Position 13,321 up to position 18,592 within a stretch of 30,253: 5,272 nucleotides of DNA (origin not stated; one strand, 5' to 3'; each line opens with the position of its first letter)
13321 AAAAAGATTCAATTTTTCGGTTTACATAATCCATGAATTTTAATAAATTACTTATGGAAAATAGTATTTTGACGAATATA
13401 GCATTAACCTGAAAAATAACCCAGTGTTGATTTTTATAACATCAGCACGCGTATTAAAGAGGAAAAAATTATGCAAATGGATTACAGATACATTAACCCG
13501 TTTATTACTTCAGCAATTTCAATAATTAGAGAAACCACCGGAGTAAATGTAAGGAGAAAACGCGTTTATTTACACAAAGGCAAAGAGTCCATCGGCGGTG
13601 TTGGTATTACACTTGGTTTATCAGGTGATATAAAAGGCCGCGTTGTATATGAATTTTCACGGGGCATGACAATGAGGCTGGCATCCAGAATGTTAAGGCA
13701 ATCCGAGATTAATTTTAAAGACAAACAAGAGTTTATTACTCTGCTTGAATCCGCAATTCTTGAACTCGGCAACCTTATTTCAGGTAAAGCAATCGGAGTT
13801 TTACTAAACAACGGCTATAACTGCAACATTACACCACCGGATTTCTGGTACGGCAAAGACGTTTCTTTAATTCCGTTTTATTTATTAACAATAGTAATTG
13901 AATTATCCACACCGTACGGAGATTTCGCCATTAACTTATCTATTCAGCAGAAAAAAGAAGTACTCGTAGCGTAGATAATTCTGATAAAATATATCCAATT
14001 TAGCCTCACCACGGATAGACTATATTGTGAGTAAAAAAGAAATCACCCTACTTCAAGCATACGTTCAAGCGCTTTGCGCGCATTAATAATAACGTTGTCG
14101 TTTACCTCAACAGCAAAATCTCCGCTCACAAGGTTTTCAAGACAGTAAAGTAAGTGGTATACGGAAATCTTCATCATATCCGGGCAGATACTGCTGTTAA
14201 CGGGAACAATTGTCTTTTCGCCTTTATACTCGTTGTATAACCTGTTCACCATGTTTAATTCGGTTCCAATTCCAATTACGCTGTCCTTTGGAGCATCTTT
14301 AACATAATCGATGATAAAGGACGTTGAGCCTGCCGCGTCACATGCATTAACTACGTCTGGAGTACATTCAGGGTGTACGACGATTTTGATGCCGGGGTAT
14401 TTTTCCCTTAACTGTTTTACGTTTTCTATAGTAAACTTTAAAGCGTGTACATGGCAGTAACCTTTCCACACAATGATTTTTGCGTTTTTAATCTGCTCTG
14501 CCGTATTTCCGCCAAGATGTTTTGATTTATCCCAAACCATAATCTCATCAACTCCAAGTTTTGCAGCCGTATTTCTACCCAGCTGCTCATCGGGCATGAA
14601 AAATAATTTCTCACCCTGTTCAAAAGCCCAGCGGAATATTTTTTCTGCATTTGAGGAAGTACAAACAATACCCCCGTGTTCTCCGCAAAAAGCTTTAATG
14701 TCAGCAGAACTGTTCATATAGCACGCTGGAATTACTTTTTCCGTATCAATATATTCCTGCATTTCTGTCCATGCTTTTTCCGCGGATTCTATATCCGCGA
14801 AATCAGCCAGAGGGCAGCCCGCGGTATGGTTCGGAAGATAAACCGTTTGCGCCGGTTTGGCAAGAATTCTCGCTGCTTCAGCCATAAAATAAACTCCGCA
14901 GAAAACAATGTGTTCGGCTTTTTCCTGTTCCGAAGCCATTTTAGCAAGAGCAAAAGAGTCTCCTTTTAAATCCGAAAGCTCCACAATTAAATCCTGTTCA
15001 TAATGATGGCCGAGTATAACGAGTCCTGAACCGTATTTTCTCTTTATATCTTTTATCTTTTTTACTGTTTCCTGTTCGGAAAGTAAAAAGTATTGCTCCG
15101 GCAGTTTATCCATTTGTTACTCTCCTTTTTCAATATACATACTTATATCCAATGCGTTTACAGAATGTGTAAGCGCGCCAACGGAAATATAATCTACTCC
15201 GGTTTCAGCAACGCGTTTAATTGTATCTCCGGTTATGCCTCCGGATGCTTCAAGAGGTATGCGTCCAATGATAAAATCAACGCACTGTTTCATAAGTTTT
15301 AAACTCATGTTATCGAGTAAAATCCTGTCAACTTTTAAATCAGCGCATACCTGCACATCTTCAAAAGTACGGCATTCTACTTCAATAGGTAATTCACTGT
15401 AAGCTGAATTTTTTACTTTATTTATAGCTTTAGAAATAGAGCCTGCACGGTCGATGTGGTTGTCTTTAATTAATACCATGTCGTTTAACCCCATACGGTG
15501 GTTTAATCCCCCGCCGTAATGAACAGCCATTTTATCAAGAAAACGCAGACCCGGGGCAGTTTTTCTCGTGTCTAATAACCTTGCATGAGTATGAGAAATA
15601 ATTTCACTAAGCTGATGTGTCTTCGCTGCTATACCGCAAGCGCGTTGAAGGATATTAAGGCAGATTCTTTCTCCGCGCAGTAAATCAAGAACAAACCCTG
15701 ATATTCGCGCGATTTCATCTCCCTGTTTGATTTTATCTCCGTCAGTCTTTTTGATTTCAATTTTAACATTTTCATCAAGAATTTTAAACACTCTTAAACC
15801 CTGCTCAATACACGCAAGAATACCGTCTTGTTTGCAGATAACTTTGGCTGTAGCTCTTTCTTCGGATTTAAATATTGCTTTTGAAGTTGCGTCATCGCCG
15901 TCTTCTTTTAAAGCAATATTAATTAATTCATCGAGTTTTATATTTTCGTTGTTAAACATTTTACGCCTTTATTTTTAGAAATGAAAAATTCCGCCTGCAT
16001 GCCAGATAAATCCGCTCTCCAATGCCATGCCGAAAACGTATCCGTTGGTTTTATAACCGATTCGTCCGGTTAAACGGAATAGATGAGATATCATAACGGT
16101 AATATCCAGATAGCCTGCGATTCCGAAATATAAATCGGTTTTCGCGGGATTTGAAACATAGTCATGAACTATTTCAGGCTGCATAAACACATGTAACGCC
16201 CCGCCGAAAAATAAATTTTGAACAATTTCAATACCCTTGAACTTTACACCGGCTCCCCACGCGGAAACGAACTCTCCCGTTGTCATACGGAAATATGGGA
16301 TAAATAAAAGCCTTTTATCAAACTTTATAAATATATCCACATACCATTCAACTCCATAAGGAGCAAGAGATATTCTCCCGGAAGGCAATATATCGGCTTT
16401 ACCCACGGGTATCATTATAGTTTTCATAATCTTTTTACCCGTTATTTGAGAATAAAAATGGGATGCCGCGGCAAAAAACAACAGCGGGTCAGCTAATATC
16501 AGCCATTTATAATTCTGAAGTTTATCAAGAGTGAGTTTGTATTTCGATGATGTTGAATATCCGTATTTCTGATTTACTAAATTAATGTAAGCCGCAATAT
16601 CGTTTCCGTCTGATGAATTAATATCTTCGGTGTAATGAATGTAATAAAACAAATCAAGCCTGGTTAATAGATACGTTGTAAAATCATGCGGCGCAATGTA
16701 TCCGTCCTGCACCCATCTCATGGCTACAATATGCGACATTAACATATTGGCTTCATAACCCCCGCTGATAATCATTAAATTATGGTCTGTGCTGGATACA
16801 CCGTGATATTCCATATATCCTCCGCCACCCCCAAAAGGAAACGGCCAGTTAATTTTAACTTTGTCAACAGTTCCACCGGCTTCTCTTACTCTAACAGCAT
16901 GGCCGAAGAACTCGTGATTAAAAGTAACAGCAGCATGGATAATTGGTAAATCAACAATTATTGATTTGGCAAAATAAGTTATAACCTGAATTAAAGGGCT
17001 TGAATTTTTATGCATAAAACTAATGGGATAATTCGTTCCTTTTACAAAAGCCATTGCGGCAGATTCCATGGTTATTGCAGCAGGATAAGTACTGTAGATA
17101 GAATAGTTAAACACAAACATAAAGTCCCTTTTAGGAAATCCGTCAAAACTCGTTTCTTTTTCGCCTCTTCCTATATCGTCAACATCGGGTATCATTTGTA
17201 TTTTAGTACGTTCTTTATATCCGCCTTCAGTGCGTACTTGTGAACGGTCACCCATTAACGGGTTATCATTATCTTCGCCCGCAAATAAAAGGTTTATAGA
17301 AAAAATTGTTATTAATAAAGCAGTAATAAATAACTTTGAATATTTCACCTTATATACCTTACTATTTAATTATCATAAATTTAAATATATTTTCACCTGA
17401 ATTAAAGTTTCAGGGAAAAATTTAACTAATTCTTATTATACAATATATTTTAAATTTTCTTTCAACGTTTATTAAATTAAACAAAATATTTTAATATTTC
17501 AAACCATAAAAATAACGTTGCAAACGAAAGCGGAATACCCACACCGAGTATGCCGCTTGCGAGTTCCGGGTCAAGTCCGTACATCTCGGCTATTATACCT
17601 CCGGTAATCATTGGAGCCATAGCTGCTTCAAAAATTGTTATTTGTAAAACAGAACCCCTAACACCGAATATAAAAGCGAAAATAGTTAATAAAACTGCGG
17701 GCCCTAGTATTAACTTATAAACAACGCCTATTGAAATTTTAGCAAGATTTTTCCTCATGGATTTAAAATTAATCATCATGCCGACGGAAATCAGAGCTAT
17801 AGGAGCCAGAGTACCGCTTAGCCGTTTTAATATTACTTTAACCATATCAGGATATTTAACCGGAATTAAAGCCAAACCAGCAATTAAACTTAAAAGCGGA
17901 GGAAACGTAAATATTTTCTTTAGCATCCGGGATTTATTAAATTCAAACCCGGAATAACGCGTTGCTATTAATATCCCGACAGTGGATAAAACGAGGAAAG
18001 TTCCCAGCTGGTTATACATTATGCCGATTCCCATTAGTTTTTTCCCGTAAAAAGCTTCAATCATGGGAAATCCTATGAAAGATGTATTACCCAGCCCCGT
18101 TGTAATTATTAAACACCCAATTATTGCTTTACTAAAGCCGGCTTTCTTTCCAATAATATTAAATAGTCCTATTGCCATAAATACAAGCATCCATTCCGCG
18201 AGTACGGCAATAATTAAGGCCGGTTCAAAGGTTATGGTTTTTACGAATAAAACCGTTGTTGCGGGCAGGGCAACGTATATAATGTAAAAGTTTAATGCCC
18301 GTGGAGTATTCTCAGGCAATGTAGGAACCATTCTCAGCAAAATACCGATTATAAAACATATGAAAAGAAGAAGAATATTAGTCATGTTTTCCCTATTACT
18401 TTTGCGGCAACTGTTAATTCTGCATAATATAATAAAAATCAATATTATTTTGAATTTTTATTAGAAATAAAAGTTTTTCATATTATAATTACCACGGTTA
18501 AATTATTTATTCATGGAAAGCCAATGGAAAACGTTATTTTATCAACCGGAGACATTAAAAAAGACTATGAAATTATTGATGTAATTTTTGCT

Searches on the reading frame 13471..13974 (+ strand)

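Call 30: search_protein_families(library=pfam, proteins=[window:13471-13974:+], max_evalue=0.001)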
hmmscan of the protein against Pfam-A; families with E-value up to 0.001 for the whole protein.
window:13471-13974:+ (167 aa): 1 family
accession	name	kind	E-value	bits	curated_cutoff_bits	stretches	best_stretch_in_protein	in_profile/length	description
PF13690.11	CheX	-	3.7e-09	37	27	1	46-132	3-79/94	Chemotaxis phosphatase CheX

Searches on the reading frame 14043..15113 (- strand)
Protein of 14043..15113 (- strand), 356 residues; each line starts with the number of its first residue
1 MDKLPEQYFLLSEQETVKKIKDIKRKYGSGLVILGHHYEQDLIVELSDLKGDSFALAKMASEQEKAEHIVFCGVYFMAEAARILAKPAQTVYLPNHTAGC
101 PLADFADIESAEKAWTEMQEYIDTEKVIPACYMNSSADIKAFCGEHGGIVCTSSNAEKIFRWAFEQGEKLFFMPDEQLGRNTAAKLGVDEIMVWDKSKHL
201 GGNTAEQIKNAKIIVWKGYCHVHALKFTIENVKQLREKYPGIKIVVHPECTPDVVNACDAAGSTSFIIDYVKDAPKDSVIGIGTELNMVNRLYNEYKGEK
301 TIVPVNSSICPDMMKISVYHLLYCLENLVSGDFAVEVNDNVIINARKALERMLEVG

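Call 30: search_protein_families(library=pfam, proteins=[window:14043-15113:-], max_evalue=0.001)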
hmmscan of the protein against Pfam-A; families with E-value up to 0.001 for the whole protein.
window:14043-15113:- (356 aa): 1 family
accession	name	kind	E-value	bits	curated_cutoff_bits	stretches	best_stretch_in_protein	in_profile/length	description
PF02445.21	NadA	-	4.7e-95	318.5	27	1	19-354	2-295/295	Quinolinate synthetase A protein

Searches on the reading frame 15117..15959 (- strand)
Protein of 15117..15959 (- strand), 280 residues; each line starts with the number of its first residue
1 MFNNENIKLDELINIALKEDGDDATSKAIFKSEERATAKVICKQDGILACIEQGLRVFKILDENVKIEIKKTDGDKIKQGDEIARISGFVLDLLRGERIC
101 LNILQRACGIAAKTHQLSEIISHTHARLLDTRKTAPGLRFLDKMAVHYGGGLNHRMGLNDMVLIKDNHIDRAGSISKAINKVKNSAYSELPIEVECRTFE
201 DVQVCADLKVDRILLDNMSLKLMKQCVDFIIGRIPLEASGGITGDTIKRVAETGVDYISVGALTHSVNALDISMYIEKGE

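Call 30: search_protein_families(library=pfam, proteins=[window:15117-15959:-], max_evalue=0.001)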
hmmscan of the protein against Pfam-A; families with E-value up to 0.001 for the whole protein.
window:15117-15959:- (280 aa): 2 families
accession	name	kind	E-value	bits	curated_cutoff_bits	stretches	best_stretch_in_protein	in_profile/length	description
PF01729.25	QRPTase_C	-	7.7e-55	185.6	23.1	1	110-274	1-168/169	Quinolinate phosphoribosyl transferase, C-terminal domain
PF02749.22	QRPTase_N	-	4.3e-20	72.2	27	1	23-108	1-82/82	Quinolinate phosphoribosyl transferase, N-terminal domain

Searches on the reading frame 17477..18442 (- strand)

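Call 30: search_protein_families(library=pfam, proteins=[window:17477-18442:-], max_evalue=0.001)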
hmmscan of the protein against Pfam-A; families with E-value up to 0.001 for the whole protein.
window:17477-18442:- (321 aa): 1 family
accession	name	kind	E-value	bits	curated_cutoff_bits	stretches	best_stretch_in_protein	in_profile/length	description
PF03547.23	Mem_trans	-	3.2e-22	79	25.7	1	20-313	3-342/343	Membrane transport protein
